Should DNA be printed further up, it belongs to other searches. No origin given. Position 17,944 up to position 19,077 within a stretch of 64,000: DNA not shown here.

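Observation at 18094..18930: Unannotated HEPN-like gene nested between brxC and pglX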

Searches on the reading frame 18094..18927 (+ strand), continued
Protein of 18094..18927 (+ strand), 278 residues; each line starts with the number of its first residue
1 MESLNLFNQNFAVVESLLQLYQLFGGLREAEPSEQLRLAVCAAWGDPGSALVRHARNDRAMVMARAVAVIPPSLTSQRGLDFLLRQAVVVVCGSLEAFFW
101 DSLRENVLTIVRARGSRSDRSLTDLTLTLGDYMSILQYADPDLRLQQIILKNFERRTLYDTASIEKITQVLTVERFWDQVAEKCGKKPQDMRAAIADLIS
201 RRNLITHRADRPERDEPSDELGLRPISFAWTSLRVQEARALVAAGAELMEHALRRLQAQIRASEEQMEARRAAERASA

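Call 31: fold_search(model_id=the predicted structure, library=pdb)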
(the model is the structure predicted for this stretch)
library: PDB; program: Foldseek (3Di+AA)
matches with E <= 10: 295; with E <= 0.001: 0
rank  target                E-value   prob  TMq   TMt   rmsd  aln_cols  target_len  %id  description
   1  9unw_I                8.0e-02  0.25  0.15  0.16  18.6       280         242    8  mouse PDCD5-TRiC complex (released 2026-03-25)
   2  8oyv_A                3.0e-01  0.15  0.13  0.18  16.4       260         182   10  De novo designed Claudin fold CLF_4 (released 2023-10-18)
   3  8ubg_A                4.7e-01  0.18  0.20  0.23  18.6       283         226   13  DpHF19 filament (released 2024-04-10)
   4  5owv_C                4.7e-01  0.12  0.17  0.10  20.7       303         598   10  An oligomerised bacterial dynamin pair provides a mechanism for the long-range sensing and tethering of membranes (released 2018-09-05)
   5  2xra_A                5.1e-01  0.16  0.19  0.23  25.1       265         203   11  crystal structure of the HK20 Fab in complex with a gp41 mimetic 5- Helix (released 2010-12-15)
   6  2dx1                  5.1e-01  0.12  0.17  0.13  20.6       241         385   11  Crystal structure of RhoGEF protein Asef (released 2007-01-02)
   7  9fed                  5.6e-01  0.25  0.22  0.29  16.2       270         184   10  Single-chain chimeric protein mimicking the interaction between HR1 and HR2 in HIV gp41 (released 2025-05-28)
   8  8q8q_A                6.2e-01  0.23  0.22  0.20  14.3       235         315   14  Cryo-EM structure of the magnesium channel CtMrs2 in the open state (released 2024-11-27)
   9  4x28_C                7.2e-01  0.08  0.15  0.12  20.8       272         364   12  Crystal structure of the ChsE4-ChsE5 complex from Mycobacterium tuberculosis (released 2015-02-18)
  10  5vjs                  8.3e-01  0.11  0.17  0.22  19.2       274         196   12  De Novo Photosynthetic Reaction Center Protein Equipped with Heme B, a synthetic Zn porphyrin, and Zn(II) cations (released 2018-04-25)
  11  4phq_B                9.5e-01  0.15  0.22  0.22  16.1       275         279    9  ClyA CC6/264 ox (6-303) (released 2014-09-24)
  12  9bei_A                9.5e-01  0.07  0.13  0.17  16.1       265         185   12  Cryo-EM structure of synthetic claudin-4 complex with Clostridium perfringens enterotoxin C-terminal domain, sFab COP- (released 2024-04-24)
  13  9kvy_B                9.5e-01  0.07  0.14  0.14  23.8       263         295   12  Cryo-EM structure of SLC30A10, determined in asymmetric conformations-one subunit in an inward-facing Mn2+-bound and t (released 2025-10-15)
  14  6z0c_C                1.0e+00  0.16  0.20  0.26  15.4       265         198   13  Structure of in silico modelled artificial Maquette-3 protein (released 2021-03-17)
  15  6z0c_A                1.1e+00  0.15  0.20  0.26  15.4       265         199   13  Structure of in silico modelled artificial Maquette-3 protein (released 2021-03-17)
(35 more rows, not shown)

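Call 33: search_solved_structures(query=A1, max_evalue=10, show_alignments=2)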
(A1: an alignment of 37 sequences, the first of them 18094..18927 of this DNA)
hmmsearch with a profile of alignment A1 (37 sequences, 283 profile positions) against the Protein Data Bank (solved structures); distinct sequences matched with E-value up to 10: 3.
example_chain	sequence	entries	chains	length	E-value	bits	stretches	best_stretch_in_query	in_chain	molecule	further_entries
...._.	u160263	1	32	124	0.093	15.1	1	182-245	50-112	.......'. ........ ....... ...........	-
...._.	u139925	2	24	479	0.24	13.8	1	130-199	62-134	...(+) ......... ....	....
6lhx_A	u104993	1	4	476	0.51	12.7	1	130-198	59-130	ThsA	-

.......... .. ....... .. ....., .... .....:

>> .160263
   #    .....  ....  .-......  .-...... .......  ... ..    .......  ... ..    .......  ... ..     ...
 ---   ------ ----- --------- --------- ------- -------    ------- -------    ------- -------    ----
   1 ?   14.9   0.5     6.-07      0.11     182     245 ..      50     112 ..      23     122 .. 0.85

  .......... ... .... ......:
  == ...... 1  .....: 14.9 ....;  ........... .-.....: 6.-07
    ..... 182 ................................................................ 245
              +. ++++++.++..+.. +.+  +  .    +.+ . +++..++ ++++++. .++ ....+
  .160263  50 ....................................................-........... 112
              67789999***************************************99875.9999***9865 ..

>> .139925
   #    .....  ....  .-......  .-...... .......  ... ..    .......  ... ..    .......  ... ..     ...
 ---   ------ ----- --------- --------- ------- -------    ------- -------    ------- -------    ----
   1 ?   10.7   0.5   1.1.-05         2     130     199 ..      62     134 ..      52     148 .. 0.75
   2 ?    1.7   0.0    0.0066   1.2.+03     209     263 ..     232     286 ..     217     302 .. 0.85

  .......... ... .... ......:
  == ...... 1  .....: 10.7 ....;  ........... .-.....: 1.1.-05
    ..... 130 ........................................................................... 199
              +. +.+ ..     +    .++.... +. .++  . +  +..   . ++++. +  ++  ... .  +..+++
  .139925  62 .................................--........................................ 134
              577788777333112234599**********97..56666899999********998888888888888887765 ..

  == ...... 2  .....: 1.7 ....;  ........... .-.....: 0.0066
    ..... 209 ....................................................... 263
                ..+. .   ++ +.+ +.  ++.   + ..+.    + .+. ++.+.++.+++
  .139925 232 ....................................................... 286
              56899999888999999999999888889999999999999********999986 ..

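Call 36: fold_search(model_id=the predicted structure, library=viral)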
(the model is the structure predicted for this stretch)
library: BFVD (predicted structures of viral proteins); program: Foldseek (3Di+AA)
matches with E <= 10: 317; with E <= 0.001: 0
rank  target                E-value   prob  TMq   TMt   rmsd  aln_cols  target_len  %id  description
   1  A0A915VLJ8            4.8e-02  0.47  0.21  0.14  17.1       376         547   11  (no name in the UniProt tables at hand)
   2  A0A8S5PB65            2.4e-01  0.85  0.32  0.41  10.2       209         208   14  MAE-28990/MAE-18760-like HEPN domain-containing protein [Phage sp. ctPtC7]
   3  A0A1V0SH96            2.4e-01  0.28  0.19  0.08  17.1       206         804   14  Uncharacterized protein [Hokovirus HKV1]
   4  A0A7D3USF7            2.5e-01  0.14  0.17  0.14  22.5       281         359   10  Inhibitor of apoptosis-promoting bax1 protein [Fadolivirus FV1/VV64]
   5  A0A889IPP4            3.9e-01  0.10  0.12  0.08  18.7       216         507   10  (no name in the UniProt tables at hand)
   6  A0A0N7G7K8            4.1e-01  0.13  0.17  0.12  29.4       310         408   13  Uncharacterized protein [Chrysochromulina ericina virus CeV-01B]
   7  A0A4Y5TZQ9            5.5e-01  0.51  0.25  0.39  11.8       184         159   10  (no name in the UniProt tables at hand)
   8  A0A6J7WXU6            5.5e-01  0.07  0.11  0.05  20.8       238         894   12  Uncharacterized protein [uncultured Caudovirales phage]
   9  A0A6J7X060            6.0e-01  0.14  0.19  0.13  17.8       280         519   12  Phage head morphogenesis domain [uncultured Caudovirales phage]
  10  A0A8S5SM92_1          6.3e-01  0.21  0.21  0.06  27.9       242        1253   13  Minor structural protein putative tail fiber [Myoviridae sp. ctPoO4]
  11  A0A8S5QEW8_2          6.6e-01  0.35  0.26  0.11  28.1       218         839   12  Putative tail protein (Fragment) [Siphoviridae sp. ctbvd11]
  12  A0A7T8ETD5            6.9e-01  0.10  0.18  0.18  21.3       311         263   10  (no name in the UniProt tables at hand)
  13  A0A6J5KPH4            6.9e-01  0.07  0.13  0.04  23.9       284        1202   12  Caudovirus, tape measure, N-terminal [uncultured Caudovirales phage]
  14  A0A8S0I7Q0            6.9e-01  0.06  0.14  0.09  17.7       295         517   12  (no name in the UniProt tables at hand)
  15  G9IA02                7.3e-01  0.23  0.30  0.25  15.1       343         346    9  (no name in the UniProt tables at hand)
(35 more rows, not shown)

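Call 38: find_encoding_contigs(protein=P0001, flank=1000, max_places=3)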
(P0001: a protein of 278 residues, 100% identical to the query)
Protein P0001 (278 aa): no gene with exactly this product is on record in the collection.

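Call 39: search_dna_similar(query=window:18094-18927:+, collection=plasmids, mode=protein, max_evalue=0.001, max_rows=20)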
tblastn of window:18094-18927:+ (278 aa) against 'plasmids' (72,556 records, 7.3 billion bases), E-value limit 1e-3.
No match.

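Call 40: list_cluster_members(proteins=[P0001, P0081, P0020, P0016])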
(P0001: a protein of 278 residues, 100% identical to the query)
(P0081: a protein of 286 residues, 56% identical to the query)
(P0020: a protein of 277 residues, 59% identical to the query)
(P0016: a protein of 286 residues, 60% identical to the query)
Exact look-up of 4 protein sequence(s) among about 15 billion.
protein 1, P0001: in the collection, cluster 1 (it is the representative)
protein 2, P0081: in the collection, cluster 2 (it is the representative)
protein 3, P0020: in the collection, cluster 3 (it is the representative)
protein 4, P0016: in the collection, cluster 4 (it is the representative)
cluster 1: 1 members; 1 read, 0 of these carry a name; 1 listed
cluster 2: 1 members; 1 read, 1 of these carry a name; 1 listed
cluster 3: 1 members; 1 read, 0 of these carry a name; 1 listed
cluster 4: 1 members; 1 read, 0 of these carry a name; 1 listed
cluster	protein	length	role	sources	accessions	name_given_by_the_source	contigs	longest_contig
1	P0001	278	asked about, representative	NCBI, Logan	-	-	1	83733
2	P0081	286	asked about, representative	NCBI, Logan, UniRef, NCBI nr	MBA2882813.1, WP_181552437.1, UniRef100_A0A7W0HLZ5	outer membrane murein-binding lipoprotein Lpp [Desulfosalsimonas propionicica] | Outer membrane murein-binding lipoprotein Lpp n=1 Tax=Desulfosalsimonas propionicica ... | HEPN domain-containing protein [Desulfosalsimonas propionicica]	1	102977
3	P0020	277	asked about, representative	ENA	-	-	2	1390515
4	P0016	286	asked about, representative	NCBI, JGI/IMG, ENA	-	-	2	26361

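Call 48: search_protein_representatives(alignment_id=A1)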
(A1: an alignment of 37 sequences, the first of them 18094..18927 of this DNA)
Query: 37 sequences, 283 profile positions. Proteins with E-value up to 0.001 (for the whole library): 401; up to 1e-10: 109; up to 1e-30: 26. The best 150 are listed.
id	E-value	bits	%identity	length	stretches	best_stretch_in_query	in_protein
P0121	1.3e-106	372.3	-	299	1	1-278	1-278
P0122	2.0e-106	371.7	-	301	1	1-277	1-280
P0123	1.3e-83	296.8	-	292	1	1-279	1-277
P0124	2.6e-75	269.6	-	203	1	1-153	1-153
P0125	1.0e-72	261.1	-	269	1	1-267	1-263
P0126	1.4e-72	260.7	-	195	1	3-186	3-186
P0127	2.7e-67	243.3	-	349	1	1-275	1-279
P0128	4.2e-61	223.0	-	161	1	108-263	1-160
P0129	1.4e-58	214.7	-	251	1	1-251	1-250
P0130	1.3e-56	208.3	-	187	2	137-277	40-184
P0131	2.1e-54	201.0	-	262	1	1-258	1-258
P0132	3.0e-53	197.2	-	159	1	70-212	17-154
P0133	1.5e-50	188.4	-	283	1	1-256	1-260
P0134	2.9e-49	184.2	-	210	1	1-201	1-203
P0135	5.1e-48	180.1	-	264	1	1-256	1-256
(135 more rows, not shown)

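Call 54: search_protein_families(library=pfam, alignment_id=A1, max_evalue=1)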
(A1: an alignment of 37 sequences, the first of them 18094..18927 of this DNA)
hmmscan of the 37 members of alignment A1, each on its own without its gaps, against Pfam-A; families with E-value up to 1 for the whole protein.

A. member 1, window:18094-18927:+ (278 aa): 3 families
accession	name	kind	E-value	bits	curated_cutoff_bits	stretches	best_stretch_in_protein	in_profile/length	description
PF18735.6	HEPN_RiboL-PSP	-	5.8e-08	33.3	28.4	1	76-211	23-162/191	RiboL-PSP-HEPN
PF00108.29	Thiolase_N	-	0.059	13.2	26.4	1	222-267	88-133/260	Thiolase, N-terminal domain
PF10545.15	MADF_DNA_bdg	-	0.15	12.9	22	1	154-197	7-51/84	Alcohol dehydrogenase transcription factor Myb/SANT-like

B. families by the number of members that match (of 37 scanned): 32 families (the first 25 are shown)
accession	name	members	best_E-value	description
PF18735.6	HEPN_RiboL-PSP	37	1.9e-14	RiboL-PSP-HEPN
PF18737.6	HEPN_MAE_28990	18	0.0012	MAE_28990/MAE_18760-like HEPN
PF13467.12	RHH_4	7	0.0087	Ribbon-helix-helix domain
PF06188.17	HrpE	2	0.028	HrpE/YscL/FliH and V-type ATPase subunit E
PF18731.6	HEPN_Swt1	2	0.069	Swt1-like HEPN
PF21219.3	USH1C_N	2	0.087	Harmonin, N-terminal domain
PF17467.7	E7R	2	0.15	Viral Protein E7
PF04644.17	Motilin_ghrelin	1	0.00049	Motilin/ghrelin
PF12205.13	GIT1_C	1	0.035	G protein-coupled receptor kinase-interacting protein 1 C term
PF07323.17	DUF1465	1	0.042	Protein of unknown function (DUF1465)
PF14637.11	FNIP_M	1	0.05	Folliculin-interacting protein middle domain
PF03105.24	SPX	1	0.057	SPX domain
PF00108.29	Thiolase_N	1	0.059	Thiolase, N-terminal domain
PF00897.23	Orbi_VP7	1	0.062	Orbivirus inner capsid protein VP7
PF21943.1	TetR_C_46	1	0.065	Tetracyclin repressor-like, C-terminal domain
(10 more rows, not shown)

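Call 56: predict_structure(alignment_id=A2)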
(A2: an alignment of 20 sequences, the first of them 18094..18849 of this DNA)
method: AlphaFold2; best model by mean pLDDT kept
length: 252 residues; sequences in the alignment: 20
mean_pLDDT: 88.6   pTM: 0.82
mean pLDDT of the five models: 88.6, 87.1, 77.9, 76.0, 76.0
residues with pLDDT >= 90: 140; 70-90: 99; 50-70: 13; < 50: 0
segments of 3 or more residues with pLDDT < 50: none
pLDDT, mean of each block of 10 residues (from residue 1): 90 96 92 93 93 91 87 84 95 93 87 67 76 89 87 71 88 92 95 95 89 84 91 97 94 85
secondary structure, 60 per line:
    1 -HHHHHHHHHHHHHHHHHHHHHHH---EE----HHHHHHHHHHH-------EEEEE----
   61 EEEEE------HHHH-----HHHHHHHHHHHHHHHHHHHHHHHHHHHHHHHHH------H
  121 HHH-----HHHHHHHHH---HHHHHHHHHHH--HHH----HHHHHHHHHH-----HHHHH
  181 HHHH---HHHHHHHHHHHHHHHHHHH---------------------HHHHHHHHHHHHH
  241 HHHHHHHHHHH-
elements in order: H2-24 H34-44 E52-56 E61-65 H72-75 H81-113 H120-123 H129-137 H141-151 H161-170 H176-184 H188-206 H228-251

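Call 60: fold_search(model_id=the predicted structure, library=pdb)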
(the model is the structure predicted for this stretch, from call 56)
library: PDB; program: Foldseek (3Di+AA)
matches with E <= 10: 270; with E <= 0.001: 0
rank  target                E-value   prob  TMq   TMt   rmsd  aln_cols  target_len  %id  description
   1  8hki_A                1.5e-01  0.13  0.14  0.14  18.9       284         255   11  Human TRiC open state (released 2023-12-13)
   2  9unw_E                3.8e-01  0.08  0.13  0.14  17.1       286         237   10  mouse PDCD5-TRiC complex (released 2026-03-25)
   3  9unw_H                4.4e-01  0.08  0.15  0.16  18.2       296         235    7  mouse PDCD5-TRiC complex (released 2026-03-25)
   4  6ivn_B                6.8e-01  0.08  0.13  0.12  21.0       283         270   10  Crystal structure of a membrane protein G264A (released 2019-11-06)
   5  8oyv_A                7.1e-01  0.12  0.15  0.20  16.2       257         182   10  De novo designed Claudin fold CLF_4 (released 2023-10-18)
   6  6ivo_C                7.1e-01  0.08  0.14  0.14  21.2       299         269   11  Crystal structure of a membrane protein P208A (released 2019-11-06)
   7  6ivp_A                7.8e-01  0.08  0.13  0.12  20.8       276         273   11  Crystal structure of a membrane protein P262A (released 2019-11-06)
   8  3ljc                  8.6e-01  0.09  0.12  0.12  28.6       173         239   13  Crystal structure of Lon N-terminal domain. (released 2010-07-21)
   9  9bei_A                9.5e-01  0.06  0.13  0.17  16.6       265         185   14  Cryo-EM structure of synthetic claudin-4 complex with Clostridium perfringens enterotoxin C-terminal domain, sFab COP- (released 2024-04-24)
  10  5azs_C                1.0e+00  0.06  0.16  0.10  24.4       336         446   13  Crystal structure of a membrane protein from Pseudomonas aeruginosa (released 2016-06-08)
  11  5x87_C                1.1e+00  0.07  0.13  0.12  22.0       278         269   11  Crystal structure of a bacterial Bestrophin homolog from Klebsiella pneumoniae with a mutation L177T (released 2017-11-01)
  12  2z6e_C                1.1e+00  0.06  0.14  0.11  20.6       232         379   10  Crystal Structure of Human DAAM1 FH2 (released 2008-05-27)
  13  4phq_C                1.2e+00  0.14  0.24  0.21  18.0       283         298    8  ClyA CC6/264 ox (6-303) (released 2014-09-24)
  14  6ivn_C                1.2e+00  0.08  0.13  0.12  20.4       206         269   12  Crystal structure of a membrane protein G264A (released 2019-11-06)
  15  7ph3_A                1.2e+00  0.08  0.21  0.12  19.9       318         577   11  AMP-PNP bound nanodisc reconstituted MsbA with nanobodies, spin-labeled at position A60C (released 2022-08-24)
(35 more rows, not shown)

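Call 73: search_protein_families(library=padloc, alignment_id=A1, max_evalue=1)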
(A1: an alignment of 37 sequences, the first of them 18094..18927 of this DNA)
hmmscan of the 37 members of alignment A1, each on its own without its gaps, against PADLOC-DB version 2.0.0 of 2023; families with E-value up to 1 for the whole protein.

A. member 1, window:18094-18927:+ (278 aa): 0 families

B. families by the number of members that match (of 37 scanned): 4 families
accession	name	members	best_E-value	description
PDLC01163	CARF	1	0.0096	"CARF, Csm6-like"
PDLC02330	AbiEii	1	0.012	AbiEii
PDLC04028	PD-T4-2_B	1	0.041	-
PDLC00959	Cas7e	1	0.18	"CRISPR-associated protein Cas7/Cse4/CasC, subtype I-E/ECOLI"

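Call 74: search_protein_families(library=phrogs, proteins=[window:18094-18927:+], max_evalue=1)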
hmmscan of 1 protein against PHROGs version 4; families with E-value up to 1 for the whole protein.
window:18094-18927:+ (278 aa): 1 family
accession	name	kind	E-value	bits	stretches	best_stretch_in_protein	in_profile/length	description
phrog_13503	-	unknown function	0.00061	20.5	1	81-217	27-165/193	-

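Call 76: search_protein_families(library=pfam, proteins=[L060:5200-5841:+, L060:6834-7652:+, L060:3328-4356:+, L060:2324-3238:+, L060:34-1956:+, L060:8812-11085:+, L052:3005-4141:+, L052:4125-5054:+, L059:5013-6578:+], max_evalue=0.001)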
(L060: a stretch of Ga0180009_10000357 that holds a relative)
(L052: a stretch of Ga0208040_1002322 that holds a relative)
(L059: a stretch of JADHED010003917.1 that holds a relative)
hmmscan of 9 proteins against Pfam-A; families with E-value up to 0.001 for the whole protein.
L060:5200-5841:+ (214 aa): 2 families
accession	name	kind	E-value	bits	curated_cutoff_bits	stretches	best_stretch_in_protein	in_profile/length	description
PF00440.29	TetR_N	-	1.3e-13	50.9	24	1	21-67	1-47/47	Bacterial regulatory proteins, tetR family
PF17932.6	TetR_C_24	-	0.00068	20.3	26.4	0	88-169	3-84/114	Tetracyclin repressor-like, C-terminal domain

L060:6834-7652:+ (273 aa): 0 families

L060:3328-4356:+ (343 aa): 0 families

L060:2324-3238:+ (305 aa): 0 families

L060:34-1956:+ (641 aa): 0 families

L060:8812-11085:+ (758 aa): 2 families
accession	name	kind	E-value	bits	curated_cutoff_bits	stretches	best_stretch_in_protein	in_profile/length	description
PF22085.1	NorB_cytochrome_c-like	-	4.3e-71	239.4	29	1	36-216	1-181/181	Nitric oxide reductase subunit B, cytochrome c-like domain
PF00115.25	COX1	-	1.3e-61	209.3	34.8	1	280-724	2-436/436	Cytochrome C and Quinol oxidase polypeptide I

L052:3005-4141:+ (379 aa): 2 families
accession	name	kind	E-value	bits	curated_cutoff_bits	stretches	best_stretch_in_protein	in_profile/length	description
PF16576.10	HlyD_D23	-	1.3e-25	90.3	30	1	73-360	5-213/214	Barrel-sandwich domain of CusB or HlyD membrane-fusion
PF13437.12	HlyD_3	-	7.3e-22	78.6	22.2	1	246-358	1-106/106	HlyD family secretion protein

L052:4125-5054:+ (310 aa): 4 families
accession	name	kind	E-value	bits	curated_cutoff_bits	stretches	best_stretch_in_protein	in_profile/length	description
PF00005.33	ABC_tran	-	3.1e-32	112.5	25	1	20-163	2-137/137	ABC transporter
PF13304.12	AAA_21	-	2.4e-10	41.4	27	1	129-191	232-297/304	AAA domain, putative AbiEii toxin, Type IV TA system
PF13732.12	DrrA1-3_C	-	8.6e-08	33.2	27.4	1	215-302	1-81/81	ATP-binding protein DrrA1-3-like, C-terminal domain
PF13604.12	AAA_30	-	0.00034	20.9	27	1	29-81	18-69/191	AAA domain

L059:5013-6578:+ (522 aa): 2 families
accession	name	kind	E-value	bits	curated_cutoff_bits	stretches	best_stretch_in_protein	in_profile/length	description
PF13437.12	HlyD_3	-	3.3e-16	60.4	22.2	1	338-429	2-96/106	HlyD family secretion protein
PF16576.10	HlyD_D23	-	6.2e-11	42.4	30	1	197-398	17-171/214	Barrel-sandwich domain of CusB or HlyD membrane-fusion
